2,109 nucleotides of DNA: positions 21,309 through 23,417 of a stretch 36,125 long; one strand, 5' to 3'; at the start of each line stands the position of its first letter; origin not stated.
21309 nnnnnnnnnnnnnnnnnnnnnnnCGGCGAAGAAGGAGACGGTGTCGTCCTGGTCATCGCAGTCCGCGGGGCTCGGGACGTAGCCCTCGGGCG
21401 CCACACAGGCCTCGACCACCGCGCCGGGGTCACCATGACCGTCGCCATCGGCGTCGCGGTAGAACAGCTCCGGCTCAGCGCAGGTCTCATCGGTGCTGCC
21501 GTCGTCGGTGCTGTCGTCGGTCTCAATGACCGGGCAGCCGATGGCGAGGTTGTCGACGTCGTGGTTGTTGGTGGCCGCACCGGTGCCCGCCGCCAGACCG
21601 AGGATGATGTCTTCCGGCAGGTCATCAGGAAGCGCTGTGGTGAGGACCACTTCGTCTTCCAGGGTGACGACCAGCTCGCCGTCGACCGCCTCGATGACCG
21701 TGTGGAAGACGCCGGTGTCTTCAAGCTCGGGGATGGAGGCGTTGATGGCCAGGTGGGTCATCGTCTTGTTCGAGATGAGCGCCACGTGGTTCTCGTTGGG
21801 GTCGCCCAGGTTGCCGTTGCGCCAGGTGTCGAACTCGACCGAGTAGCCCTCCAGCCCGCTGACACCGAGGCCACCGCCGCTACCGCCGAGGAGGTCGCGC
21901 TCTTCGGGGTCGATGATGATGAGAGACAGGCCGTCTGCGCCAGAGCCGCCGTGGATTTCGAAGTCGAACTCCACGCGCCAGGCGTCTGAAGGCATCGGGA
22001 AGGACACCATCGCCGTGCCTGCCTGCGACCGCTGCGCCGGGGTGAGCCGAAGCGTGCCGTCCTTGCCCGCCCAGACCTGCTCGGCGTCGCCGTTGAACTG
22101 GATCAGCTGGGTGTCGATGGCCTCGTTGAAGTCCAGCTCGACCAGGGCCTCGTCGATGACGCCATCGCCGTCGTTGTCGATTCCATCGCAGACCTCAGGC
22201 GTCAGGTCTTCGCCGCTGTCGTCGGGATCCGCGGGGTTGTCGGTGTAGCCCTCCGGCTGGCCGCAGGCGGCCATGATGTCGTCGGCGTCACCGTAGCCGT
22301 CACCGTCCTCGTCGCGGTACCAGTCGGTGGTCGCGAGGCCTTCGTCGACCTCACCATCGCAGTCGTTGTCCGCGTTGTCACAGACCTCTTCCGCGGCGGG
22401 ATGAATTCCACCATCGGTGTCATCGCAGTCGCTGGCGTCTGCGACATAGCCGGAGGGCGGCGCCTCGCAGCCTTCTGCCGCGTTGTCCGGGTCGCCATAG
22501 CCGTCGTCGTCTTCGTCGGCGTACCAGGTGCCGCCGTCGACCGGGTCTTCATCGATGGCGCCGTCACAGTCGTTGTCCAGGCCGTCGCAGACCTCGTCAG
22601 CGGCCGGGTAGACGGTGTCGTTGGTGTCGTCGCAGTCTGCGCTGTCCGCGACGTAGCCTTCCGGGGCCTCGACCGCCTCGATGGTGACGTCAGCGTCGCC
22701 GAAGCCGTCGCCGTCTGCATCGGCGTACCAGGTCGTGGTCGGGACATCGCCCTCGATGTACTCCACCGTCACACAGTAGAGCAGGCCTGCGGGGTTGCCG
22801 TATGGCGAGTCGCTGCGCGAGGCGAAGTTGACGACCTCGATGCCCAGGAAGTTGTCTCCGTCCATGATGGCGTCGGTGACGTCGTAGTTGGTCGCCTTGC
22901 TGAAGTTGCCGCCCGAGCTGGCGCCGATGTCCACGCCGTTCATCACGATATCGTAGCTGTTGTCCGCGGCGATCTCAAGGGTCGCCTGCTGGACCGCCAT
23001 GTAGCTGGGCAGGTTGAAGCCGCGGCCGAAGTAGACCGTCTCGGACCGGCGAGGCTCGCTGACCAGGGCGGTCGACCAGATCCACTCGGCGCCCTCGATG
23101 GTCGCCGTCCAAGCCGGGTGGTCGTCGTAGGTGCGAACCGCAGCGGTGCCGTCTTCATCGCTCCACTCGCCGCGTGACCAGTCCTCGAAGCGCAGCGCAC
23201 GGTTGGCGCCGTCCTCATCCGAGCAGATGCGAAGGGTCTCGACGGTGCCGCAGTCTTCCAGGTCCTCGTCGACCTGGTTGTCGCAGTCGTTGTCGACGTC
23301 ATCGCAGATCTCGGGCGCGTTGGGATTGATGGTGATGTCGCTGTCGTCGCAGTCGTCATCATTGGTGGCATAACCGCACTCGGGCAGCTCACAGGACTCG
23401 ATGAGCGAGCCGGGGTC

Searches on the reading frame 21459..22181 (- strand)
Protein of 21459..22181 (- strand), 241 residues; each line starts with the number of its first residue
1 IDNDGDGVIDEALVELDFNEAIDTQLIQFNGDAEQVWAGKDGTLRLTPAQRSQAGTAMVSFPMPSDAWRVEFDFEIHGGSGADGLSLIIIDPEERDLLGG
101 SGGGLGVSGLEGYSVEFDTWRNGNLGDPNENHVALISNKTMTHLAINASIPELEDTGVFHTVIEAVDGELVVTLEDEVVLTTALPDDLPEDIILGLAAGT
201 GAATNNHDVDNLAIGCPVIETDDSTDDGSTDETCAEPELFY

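Call 10: search_protein_families(library=pfam, proteins=[window:21459-22181:-], max_evalue=10)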
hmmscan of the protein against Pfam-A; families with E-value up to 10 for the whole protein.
seq(241 aa): 3 families
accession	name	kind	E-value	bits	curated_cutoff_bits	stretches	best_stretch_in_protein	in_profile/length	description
PF18483.9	Lectin_L-type_dom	-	5.3e-20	72.6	78.3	1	27-209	10-211/215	Legume lectin beta-barrel domain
PF03388.20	Lectin_leg-like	-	8.7e-09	35.5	24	2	41-142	34-135/230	Legume-like lectin family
PF00139.26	Lectin_legB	-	1e-07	32.2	26.3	1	24-209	14-229/250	Legume lectin domain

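Call 56: search_solved_structures(query=window:21522-22148:-, max_evalue=0.01, show_alignments=2)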
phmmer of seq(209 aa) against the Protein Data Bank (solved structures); distinct sequences matched with E-value up to 0.01: 16.
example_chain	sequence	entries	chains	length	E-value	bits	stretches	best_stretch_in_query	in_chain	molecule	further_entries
2fmd_A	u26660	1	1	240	1.5e-05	27.4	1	57-130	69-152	Lectin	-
1bzw_A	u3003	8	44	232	3.5e-05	26.3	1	59-129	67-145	PROTEIN (PEANUT LECTIN) | Galactose-binding lectin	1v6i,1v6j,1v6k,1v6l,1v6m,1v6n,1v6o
1ciw_A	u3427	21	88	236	3.5e-05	26.3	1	59-129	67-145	PROTEIN (PEANUT LECTIN) | LECTIN | Galactose-binding lectin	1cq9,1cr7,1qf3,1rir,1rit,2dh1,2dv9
7elv_E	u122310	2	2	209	3.6e-05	26.2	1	34-138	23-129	legume lectin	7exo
1gnz_A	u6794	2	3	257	0.00018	23.9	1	60-190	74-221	GSI-B4 ISOLECTIN | LECTIN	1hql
1f9k_A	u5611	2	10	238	0.0029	20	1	69-153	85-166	ACIDIC LECTIN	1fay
3wht_A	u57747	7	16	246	0.0038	19.6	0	31-132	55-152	Protein ERGIC-53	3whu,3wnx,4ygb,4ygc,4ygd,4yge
3lcp_A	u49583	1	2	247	0.0038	19.6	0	31-132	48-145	Protein ERGIC-53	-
3a4u_A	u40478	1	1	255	0.0042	19.5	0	31-132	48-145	Protein ERGIC-53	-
4gkx_A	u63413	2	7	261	0.0045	19.4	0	31-132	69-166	Protein ERGIC-53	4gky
1n3o_A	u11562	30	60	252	0.0053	19.1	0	61-199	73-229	lectin PAL | lectin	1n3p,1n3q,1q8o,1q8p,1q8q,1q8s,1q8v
7yl4_A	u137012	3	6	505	0.0058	19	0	32-112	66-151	GRAM_POS_ANCHORING domain-containing protein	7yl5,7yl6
9vbz_A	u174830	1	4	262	0.006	19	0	102-135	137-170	Flt3 receptor-interacting lectin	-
1cn1_A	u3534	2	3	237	0.0085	18.5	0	103-193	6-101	CONCANAVALIN A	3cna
2cna_A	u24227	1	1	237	0.0089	18.4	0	103-193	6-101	CONCANAVALIN A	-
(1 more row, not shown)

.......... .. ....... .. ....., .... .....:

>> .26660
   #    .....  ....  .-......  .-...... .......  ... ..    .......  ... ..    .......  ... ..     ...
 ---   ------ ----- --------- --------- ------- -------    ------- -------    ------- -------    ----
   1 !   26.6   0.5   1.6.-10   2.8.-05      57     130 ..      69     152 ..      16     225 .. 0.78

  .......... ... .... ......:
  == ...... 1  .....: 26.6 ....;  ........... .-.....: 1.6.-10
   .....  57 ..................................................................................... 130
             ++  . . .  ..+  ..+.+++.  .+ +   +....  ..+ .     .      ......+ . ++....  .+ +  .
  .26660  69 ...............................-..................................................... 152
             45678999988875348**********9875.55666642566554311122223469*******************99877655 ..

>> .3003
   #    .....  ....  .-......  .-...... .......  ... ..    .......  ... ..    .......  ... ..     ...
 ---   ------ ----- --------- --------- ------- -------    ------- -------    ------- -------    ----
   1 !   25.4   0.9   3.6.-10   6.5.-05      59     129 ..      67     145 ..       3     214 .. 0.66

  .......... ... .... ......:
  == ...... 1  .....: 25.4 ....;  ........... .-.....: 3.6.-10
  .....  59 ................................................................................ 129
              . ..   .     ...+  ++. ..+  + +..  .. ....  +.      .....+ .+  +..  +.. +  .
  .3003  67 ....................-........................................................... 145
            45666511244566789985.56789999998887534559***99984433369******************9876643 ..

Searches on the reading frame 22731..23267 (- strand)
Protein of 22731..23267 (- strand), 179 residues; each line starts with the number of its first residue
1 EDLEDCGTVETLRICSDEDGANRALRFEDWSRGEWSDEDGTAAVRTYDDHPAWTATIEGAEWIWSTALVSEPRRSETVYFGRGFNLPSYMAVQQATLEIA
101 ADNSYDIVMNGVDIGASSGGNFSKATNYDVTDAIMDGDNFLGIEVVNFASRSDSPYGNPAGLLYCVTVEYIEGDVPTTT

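Call 10: search_protein_families(library=pfam, proteins=[window:22731-23267:-], max_evalue=10)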
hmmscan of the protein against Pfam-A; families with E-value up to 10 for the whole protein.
seq(179 aa): 3 families
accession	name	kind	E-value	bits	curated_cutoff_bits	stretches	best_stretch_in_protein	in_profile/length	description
PF02837.24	Glyco_hydro_2_N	-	0.00041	20.8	28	1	42-149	35-137/169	Glycosyl hydrolases family 2, sugar binding domain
PF08531.16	Bac_rhamnosid_N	-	0.0017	18.7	25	1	92-173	3-99/172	Alpha-L-rhamnosidase N-terminal domain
PF03938.19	OmpH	-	0.0038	17.9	32.4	1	88-136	96-139/141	Outer membrane protein (OmpH-like)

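Call 12: search_solved_structures(query=window:22731-23267:-, max_evalue=10)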
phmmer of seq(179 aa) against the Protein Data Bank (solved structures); distinct sequences matched with E-value up to 10: 20.
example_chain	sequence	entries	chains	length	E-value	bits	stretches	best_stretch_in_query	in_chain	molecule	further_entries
6kbj_A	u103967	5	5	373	7.3e-08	35.7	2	56-175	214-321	Lectin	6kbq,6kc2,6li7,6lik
6t0q_A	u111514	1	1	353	2.1e-07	34.2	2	56-175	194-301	Lectin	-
6t1d_A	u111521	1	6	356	2.1e-07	34.2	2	56-175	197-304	Lectin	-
6ld0_A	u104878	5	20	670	2.9e-05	27.2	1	78-164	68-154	LacZ1 Beta-galactosidase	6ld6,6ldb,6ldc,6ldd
5z1b_A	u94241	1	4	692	3e-05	27.2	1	78-164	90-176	Glycosyl hydrolase family 2, TIM barrel domain protein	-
6bo6_A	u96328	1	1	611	0.00086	22.4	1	78-163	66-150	Glycoside Hydrolase Family 2 candidate b-glucuronidase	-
6d4o_A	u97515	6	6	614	0.00087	22.4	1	78-163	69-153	Beta-glucuronidase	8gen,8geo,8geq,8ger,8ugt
6bjq_A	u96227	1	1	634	0.00091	22.3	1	78-163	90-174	Glycoside Hydrolase Family 2 candidate b-glucuronidase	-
6bjw_A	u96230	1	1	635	0.00091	22.3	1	78-163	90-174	Glycoside Hydrolase Family 2 candidate b-glucuronidase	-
6d8k_A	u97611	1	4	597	0.0056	19.8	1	76-152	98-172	Glycosyl hydrolase family 2, sugar binding domain protein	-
1yq2_A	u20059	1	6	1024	0.012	18.6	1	75-150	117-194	beta-galactosidase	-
9nfe_A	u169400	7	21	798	0.026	17.6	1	75-145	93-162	Glycoside hydrolase family 2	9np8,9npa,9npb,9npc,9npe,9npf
9npn_A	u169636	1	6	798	0.026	17.6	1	75-145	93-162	Glycoside hydrolase family 2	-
9np9_A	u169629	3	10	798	0.027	17.6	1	75-145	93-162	Glycoside hydrolase family 2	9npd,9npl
8e72_A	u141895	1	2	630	0.06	16.4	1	78-158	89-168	Glycosyl hydrolase family 2, TIM barrel domain protein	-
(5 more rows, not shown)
